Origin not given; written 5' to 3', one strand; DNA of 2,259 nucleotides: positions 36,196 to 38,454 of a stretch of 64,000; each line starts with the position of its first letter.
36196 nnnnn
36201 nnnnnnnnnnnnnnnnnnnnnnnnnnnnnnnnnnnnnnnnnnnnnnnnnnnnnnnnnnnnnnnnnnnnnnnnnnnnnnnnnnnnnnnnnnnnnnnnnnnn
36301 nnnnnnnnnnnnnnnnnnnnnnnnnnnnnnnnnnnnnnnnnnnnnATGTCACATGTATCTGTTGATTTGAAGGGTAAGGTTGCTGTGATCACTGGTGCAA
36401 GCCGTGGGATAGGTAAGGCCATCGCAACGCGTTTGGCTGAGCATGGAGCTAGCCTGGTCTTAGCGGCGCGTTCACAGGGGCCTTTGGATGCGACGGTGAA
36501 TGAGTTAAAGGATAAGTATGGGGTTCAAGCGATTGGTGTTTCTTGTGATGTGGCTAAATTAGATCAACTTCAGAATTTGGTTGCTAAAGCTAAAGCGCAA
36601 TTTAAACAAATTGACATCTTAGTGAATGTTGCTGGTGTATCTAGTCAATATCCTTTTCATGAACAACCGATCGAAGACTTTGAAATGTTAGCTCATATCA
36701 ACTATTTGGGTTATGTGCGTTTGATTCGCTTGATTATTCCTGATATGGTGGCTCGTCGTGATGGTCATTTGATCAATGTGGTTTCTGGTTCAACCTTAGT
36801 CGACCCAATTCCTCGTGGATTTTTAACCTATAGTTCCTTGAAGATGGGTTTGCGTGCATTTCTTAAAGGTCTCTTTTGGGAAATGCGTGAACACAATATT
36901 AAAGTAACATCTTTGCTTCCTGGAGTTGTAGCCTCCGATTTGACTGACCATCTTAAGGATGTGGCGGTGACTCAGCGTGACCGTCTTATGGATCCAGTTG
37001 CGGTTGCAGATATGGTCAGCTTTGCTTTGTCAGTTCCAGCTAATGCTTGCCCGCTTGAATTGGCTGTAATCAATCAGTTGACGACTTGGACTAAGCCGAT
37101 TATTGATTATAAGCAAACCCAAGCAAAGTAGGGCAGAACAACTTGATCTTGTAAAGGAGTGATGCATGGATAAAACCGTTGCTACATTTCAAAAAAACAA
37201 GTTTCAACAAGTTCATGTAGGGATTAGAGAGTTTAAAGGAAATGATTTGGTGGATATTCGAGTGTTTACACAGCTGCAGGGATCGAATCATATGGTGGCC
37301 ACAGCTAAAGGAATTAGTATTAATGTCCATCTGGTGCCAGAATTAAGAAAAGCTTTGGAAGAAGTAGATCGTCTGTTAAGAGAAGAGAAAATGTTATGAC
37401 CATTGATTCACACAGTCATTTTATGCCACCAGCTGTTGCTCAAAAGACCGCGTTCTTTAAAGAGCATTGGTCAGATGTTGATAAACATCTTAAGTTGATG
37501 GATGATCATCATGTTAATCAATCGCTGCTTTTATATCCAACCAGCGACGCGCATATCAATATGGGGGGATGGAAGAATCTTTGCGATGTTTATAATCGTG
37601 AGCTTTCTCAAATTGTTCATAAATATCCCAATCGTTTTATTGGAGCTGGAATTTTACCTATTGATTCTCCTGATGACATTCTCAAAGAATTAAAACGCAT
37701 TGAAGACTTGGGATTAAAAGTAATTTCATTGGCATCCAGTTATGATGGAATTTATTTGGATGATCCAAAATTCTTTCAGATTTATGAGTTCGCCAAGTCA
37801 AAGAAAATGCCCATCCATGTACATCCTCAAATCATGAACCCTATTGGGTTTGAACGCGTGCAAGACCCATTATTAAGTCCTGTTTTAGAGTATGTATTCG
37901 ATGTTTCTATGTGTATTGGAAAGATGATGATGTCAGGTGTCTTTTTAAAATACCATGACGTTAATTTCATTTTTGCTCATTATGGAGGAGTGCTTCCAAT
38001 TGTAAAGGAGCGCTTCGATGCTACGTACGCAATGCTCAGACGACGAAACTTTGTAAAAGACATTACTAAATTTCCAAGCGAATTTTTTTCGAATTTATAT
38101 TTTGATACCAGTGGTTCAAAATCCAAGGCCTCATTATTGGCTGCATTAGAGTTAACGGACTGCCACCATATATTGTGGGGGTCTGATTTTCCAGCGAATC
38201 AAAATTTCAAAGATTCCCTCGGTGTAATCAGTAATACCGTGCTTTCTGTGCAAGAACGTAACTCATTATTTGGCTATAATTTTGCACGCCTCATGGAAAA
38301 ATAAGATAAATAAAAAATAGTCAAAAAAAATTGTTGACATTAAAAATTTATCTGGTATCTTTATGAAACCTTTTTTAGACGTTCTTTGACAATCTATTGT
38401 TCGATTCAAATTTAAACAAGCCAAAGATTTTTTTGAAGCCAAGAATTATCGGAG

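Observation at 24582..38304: Gene content of a type II polyketide synthase (PKS) cluster (KS, inactive KS partner, ACP, aromatase/cyclases, ketoreductase) in an AT-rich genome with a PVC-like 16S signature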

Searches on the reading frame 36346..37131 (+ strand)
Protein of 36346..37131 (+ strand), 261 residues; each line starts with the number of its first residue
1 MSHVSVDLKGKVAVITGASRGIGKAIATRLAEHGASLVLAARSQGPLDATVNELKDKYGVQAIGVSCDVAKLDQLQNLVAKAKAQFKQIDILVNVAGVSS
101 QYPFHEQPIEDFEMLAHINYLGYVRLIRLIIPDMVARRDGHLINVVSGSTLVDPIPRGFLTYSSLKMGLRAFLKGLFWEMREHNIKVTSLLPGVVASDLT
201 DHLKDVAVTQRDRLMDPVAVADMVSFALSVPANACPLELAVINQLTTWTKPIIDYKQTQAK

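Call 7: search_protein_families(library=pfam, proteins=[window:36346-37131:+], max_evalue=0.01)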
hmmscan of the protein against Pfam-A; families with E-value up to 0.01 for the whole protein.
window:36346-37131:+ (261 aa): 6 families
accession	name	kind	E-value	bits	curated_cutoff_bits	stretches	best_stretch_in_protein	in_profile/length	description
PF00106.31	adh_short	-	7.5e-50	169.6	26.6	1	11-203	1-190/195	short chain dehydrogenase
PF13561.12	adh_short_C2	-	4.6e-35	121.8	27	1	17-221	1-210/236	Enoyl-(Acyl carrier protein) reductase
PF08659.16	KR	-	3.3e-15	56.9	22.6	1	14-130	4-123/180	KR domain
PF23441.1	SDR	-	2.6e-07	30.7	27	1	12-201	9-200/258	SDR-like rossmann domain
PF01370.27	Epimerase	-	3.1e-05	23.9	20.9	1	14-129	2-101/240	NAD dependent epimerase/dehydratase family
PF02882.25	THF_DHG_CYH_C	-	0.0057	16.4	27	1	2-42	28-68/160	Tetrahydrofolate dehydrogenase/cyclohydrolase, NAD(P)-binding domain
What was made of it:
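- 36346..37131 (+): Classical SDR (FabG-like), a core tailoring reductase. adh_short 170 bits and KR 57 bits (call 7).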

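Call 24: search_solved_structures(query=window:36346-37131:+, max_evalue=1e-10)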
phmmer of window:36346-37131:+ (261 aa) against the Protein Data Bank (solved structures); distinct sequences matched with E-value up to 1e-10: 451 (the best 60 are shown).
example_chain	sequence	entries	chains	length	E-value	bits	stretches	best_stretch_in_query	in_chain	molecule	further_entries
1vl8_A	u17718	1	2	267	2.9e-28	102.1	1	6-201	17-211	Gluconate 5-dehydrogenase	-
2et6_A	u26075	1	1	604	3.7e-28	101.8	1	5-194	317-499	(3R)-hydroxyacyl-CoA dehydrogenase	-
2uvd_A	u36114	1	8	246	9e-28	100.5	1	8-213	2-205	3-OXOACYL-(ACYL-CARRIER-PROTEIN) REDUCTASE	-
2c07_A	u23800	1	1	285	2.6e-27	99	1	10-205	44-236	3-OXOACYL-(ACYL-CARRIER PROTEIN) REDUCTASE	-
3lyl_A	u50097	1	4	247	6.1e-27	97.8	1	8-206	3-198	3-oxoacyl-(Acyl-carrier-protein) reductase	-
6uds_A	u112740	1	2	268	6.5e-27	97.7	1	9-230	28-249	3-oxoacyl-(Acyl-carrier-protein) reductase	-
6wpr_A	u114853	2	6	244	6.5e-27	97.7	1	10-230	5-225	3-oxoacyl-[acyl-carrier-protein] reductase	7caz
4rzh_A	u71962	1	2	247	6.6e-27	97.7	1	8-234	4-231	3-oxoacyl-[acyl-carrier protein] reductase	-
6t60_A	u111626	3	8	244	6.8e-27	97.6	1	10-230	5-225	3-oxoacyl-(Acyl-carrier-protein) reductase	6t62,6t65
2p68_A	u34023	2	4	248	2.2e-26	96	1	6-210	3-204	3-oxoacyl-[acyl-carrier-protein] reductase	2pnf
3tzh_A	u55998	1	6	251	3.4e-26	95.3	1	6-231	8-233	3-oxoacyl-[acyl-carrier protein] reductase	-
5end_A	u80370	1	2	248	3.5e-26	95.3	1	6-231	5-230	3-oxoacyl-[acyl-carrier-protein] reductase FabG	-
4wjz_A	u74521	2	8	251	4.2e-26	95.1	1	6-231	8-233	3-oxoacyl-[acyl-carrier-protein] reductase FabG | 3-oxoacyl-[acyl-carrier protein] reductase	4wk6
3rro_A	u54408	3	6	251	4.7e-26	94.9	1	6-231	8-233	3-ketoacyl-(acyl-carrier-protein) reductase | 3-oxoacyl-[acyl-carrier protein] reductase | 3-oxoacyl-[acyl-carrier-protein] reductase FabG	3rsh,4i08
3op4_A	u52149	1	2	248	4.7e-26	94.9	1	6-231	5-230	3-oxoacyl-[acyl-carrier protein] reductase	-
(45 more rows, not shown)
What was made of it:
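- The SDR is generic and cannot be assigned as a C-9 ketoreductase (call 24).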

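Call 42: search_protein_families(library=ncbifam, proteins=[window:36346-37131:+], max_evalue=0.00001)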
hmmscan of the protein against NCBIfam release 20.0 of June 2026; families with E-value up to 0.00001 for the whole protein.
window:36346-37131:+ (261 aa): 223 families (the best 25 are shown)
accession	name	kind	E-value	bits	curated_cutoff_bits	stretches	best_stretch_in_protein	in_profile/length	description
NF005806.0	PRK07666.1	equivalog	5.3e-47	160.1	286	1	7-230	4-223/239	3-ketoacyl-ACP reductase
NF004825.0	PRK06181.1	equivalog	8e-43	146.6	215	1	7-202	3-195/268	SDR family oxidoreductase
NF005672.0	PRK07454.1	equivalog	1.1e-40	139.4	234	1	11-240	7-233/241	SDR family oxidoreductase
NF005878.0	PRK07825.1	subfamily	3.2e-39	134.9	287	1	5-230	4-219/278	short chain dehydrogenase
NF005594.0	PRK07326.1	equivalog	4e-39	134.6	271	1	8-238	4-226/237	SDR family oxidoreductase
NF005559.1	PRK07231.1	subfamily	8.3e-39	133.6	215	1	8-215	2-207/249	glucose 1-dehydrogenase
NF004521.0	PRK05866.1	equivalog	1.4e-38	132.7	368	1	5-196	35-226/294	SDR family oxidoreductase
NF004198.0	PRK05653.1-3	equivalog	1.4e-37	129.5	296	1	8-226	5-226/248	3-oxoacyl-ACP reductase FabG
NF006070.0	PRK08213.1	subfamily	1.6e-37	129.5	279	1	6-203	8-207/259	gluconate 5-dehydrogenase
NF005881.0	PRK07832.1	equivalog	9.2e-37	126.8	296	1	6-213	5-211/287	SDR family oxidoreductase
NF005539.0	PRK07201.1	equivalog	9.5e-37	127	549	1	5-244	365-600/657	SDR family oxidoreductase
TIGR01830.1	3oxo_ACP_reduc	equivalog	1.5e-36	126.3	297.75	1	13-208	1-194/239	3-oxoacyl-[acyl-carrier-protein] reductase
NF005488.0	PRK07097.1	equivalog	1.5e-36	125.9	369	1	4-209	4-206/266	gluconate 5-dehydrogenase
NF005495.0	PRK07109.1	subfamily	1.6e-36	126.3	264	1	8-229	6-229/334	SDR family oxidoreductase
NF040690.1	mycolate_SDR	equivalog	1.7e-35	122.7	380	1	10-204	8-198/265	mycolate reductase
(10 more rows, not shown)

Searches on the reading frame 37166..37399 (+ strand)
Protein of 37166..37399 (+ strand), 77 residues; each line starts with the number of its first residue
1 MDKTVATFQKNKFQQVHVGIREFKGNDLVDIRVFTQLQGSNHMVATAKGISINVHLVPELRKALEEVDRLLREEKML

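Call 7: search_protein_families(library=pfam, proteins=[window:37166-37399:+], max_evalue=0.01)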
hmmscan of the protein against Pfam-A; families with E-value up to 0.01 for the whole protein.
window:37166-37399:+ (77 aa): 1 family
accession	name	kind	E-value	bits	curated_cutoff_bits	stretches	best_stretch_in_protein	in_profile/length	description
PF02229.22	PC4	-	2.9e-10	39.9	25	1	14-63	5-52/52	Transcriptional Coactivator p15 (PC4)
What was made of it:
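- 37166..37399 (+): PC4-like small protein, conserved in Omnitrophota loci only. Role unknown. PC4 39.9 bits (call 7).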

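Call 42: search_protein_families(library=ncbifam, proteins=[window:37166-37399:+], max_evalue=0.00001)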
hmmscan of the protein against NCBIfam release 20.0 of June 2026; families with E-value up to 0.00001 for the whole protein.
window:37166-37399:+ (77 aa): 0 families

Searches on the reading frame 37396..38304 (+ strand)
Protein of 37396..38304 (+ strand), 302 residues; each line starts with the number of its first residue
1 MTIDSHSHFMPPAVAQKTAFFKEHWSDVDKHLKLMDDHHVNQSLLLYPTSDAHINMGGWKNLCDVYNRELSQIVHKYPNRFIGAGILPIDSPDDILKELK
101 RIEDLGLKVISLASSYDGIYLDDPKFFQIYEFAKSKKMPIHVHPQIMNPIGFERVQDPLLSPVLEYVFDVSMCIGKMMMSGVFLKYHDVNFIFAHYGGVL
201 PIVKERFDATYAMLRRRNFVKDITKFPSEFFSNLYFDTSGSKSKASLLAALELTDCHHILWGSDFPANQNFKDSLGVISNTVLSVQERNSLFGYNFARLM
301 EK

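Call 7: search_protein_families(library=pfam, proteins=[window:37396-38304:+], max_evalue=0.01)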
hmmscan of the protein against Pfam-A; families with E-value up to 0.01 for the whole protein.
window:37396-38304:+ (302 aa): 1 family
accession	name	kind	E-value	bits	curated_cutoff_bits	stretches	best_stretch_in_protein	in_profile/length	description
PF04909.20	Amidohydro_2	-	1.9e-21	77.5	26.4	1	3-298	1-285/289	Amidohydrolase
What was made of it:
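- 37396..38304 (+): Amidohydro_2 protein of the ACMSD / LigW / γ-resorcylate decarboxylase family. It is the putative non-oxidative decarboxylase of the aromatic acid (inferred). Amidohydro_2 77.5 bits (call 7).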

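Call 19: search_protein_families(library=ncbifam, proteins=[window:37396-38304:+], max_evalue=0.001)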
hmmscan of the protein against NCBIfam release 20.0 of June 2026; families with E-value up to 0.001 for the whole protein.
window:37396-38304:+ (302 aa): 0 families

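Call 26: search_solved_structures(query=window:37396-38304:+, max_evalue=0.01)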
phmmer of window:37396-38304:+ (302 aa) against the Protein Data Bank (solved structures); distinct sequences matched with E-value up to 0.01: 43.
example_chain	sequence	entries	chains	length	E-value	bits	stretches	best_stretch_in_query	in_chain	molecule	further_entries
3nur_A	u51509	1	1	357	6.7e-22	81.5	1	14-299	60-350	Amidohydrolase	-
4ign_A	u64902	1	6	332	1.4e-19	73.9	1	23-266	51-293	2-amino-3-carboxymuconate-6-semialdehyde decarboxylase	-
4igm_A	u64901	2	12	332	2e-19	73.4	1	29-267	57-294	2-amino-3-carboxymuconate-6-semialdehyde decarboxylase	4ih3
4ofc_A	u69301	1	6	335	2e-19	73.3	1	29-267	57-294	2-amino-3-carboxymuconate-6-semialdehyde decarboxylase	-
2wm1_A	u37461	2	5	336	2.1e-19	73.3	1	30-267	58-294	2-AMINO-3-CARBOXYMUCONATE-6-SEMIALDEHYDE DECARBOXYLASE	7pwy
4icm_A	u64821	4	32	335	5e-18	68.8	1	31-270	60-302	5-carboxyvanillate decarboxylase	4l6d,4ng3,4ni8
3s4t_A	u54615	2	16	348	3.9e-16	62.5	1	29-292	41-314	Amidohydrolase 2 | Gamma-resorcylate decarboxylase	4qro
2f6k_A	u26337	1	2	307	9.2e-16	61.3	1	3-300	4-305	metal-dependent hydrolase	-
2dvt_A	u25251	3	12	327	1.2e-15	61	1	27-273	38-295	Thermophilic reversible gamma-resorcylate decarboxylase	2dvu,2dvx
4hjw_A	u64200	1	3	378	1.1e-14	57.8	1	22-267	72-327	Uracil-5-carboxylate decarboxylase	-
4inf_A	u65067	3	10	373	1.4e-13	54.2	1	60-295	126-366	METAL-DEPENDENT HYDROLASE | 5-Carboxyvanillate Decarboxylase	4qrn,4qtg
4hk5_A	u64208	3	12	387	5.7e-13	52.2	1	24-267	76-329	Uracil-5-carboxylate decarboxylase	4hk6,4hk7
4qs5_A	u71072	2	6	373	6e-13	52.1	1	60-295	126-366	Ligw2 Decarboxylase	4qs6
4lak_A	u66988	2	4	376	2.1e-12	50.3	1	24-266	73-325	Uracil-5-carboxylate decarboxylase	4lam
4lal_A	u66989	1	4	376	3.9e-12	49.4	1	24-263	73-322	Uracil-5-carboxylate decarboxylase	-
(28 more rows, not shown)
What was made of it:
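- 37396..38304 (+): PDB hits are ACMSD 74 bits, LigW 69 bits and γ-resorcylate decarboxylase 62 bits (call 26).
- The decarboxylase family assignment comes from call 26.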
